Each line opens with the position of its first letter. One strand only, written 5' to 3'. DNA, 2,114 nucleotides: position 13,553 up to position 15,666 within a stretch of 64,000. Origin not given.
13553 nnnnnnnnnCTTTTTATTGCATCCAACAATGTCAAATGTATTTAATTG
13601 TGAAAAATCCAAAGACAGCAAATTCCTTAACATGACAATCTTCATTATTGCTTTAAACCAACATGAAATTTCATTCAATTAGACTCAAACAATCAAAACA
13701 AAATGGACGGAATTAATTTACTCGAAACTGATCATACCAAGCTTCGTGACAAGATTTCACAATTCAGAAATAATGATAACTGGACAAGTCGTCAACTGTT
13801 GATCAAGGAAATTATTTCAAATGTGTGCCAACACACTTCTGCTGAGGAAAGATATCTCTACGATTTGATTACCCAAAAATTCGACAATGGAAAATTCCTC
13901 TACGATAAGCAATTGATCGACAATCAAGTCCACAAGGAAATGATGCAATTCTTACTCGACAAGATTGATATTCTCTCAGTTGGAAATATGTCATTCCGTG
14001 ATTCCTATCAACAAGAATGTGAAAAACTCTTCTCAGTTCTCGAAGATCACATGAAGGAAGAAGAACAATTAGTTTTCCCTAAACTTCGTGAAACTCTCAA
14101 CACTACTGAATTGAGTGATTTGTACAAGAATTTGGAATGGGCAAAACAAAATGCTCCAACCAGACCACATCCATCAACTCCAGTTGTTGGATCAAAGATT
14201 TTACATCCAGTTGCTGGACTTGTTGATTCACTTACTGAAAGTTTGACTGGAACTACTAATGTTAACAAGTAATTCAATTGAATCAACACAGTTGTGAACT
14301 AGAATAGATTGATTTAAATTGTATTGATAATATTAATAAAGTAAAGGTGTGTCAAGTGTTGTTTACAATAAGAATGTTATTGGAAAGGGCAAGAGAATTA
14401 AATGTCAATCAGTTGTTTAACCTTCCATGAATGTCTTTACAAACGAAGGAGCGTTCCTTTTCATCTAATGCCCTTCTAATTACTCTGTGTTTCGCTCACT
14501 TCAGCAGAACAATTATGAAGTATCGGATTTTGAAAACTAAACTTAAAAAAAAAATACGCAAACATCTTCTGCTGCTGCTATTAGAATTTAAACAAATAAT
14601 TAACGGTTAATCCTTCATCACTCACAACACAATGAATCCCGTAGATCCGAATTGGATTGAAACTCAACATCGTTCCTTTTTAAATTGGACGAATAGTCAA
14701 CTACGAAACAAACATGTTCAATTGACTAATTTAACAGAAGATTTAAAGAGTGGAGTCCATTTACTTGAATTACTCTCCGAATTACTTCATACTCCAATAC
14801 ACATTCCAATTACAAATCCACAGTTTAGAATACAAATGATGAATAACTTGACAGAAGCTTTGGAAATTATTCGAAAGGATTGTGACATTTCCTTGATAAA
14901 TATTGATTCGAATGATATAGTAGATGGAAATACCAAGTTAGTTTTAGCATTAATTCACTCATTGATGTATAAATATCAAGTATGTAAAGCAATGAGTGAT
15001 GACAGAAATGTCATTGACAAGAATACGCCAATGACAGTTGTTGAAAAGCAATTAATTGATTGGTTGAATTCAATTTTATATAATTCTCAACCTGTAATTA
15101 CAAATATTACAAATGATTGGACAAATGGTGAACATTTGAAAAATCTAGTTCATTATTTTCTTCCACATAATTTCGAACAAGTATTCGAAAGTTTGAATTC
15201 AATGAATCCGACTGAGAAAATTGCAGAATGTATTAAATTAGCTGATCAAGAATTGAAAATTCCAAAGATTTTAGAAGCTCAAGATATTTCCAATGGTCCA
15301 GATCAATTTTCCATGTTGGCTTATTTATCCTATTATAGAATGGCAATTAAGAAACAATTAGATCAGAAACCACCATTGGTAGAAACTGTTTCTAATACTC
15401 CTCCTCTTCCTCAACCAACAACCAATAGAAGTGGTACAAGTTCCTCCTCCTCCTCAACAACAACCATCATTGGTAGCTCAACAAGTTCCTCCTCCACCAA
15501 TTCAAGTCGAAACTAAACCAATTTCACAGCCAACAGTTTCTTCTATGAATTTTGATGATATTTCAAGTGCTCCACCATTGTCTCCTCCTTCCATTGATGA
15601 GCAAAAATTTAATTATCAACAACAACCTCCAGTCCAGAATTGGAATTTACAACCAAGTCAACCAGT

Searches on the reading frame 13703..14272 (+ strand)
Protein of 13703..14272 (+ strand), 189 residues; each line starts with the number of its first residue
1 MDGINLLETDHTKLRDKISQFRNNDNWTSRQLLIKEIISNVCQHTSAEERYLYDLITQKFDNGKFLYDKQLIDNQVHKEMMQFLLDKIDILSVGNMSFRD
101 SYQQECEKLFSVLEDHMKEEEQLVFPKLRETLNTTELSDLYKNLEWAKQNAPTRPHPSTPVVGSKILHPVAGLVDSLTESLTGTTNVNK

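Call 26: search_protein_families(library=pfam, proteins=[window:13703-14272:+], max_evalue=0.01)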
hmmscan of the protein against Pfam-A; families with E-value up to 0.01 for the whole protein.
window:13703-14272:+ (189 aa): 2 families
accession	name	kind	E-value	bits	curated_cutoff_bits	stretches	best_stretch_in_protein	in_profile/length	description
PF01814.28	Hemerythrin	-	2.1e-13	51.3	25.3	1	3-128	2-127/127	Hemerythrin HHE cation binding domain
PF22949.1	HRI2_3H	-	0.0051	17.1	27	0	29-72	3-48/80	Heme-regulated eIF-2-alpha kinase, helical domain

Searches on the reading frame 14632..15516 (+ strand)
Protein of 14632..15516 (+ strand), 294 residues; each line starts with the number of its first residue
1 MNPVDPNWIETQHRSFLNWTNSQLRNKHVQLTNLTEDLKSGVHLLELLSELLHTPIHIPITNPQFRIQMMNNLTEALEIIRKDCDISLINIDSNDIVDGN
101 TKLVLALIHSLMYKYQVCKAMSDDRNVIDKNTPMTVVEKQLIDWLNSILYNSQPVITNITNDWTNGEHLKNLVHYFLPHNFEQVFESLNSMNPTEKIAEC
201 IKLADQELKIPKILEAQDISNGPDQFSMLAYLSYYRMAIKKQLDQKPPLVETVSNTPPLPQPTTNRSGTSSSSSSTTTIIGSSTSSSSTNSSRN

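Call 26: search_protein_families(library=pfam, proteins=[window:14632-15516:+], max_evalue=0.01)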
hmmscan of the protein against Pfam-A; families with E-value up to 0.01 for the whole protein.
window:14632-15516:+ (294 aa): 2 families
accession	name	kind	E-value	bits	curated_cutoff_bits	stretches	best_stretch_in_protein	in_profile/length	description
PF00307.36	CH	-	5.2e-37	126.8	26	2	12-116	3-108/109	Calponin homology (CH) domain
PF11971.13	CAMSAP_CH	-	2.7e-05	24.4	27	0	153-180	10-37/85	CAMSAP CH domain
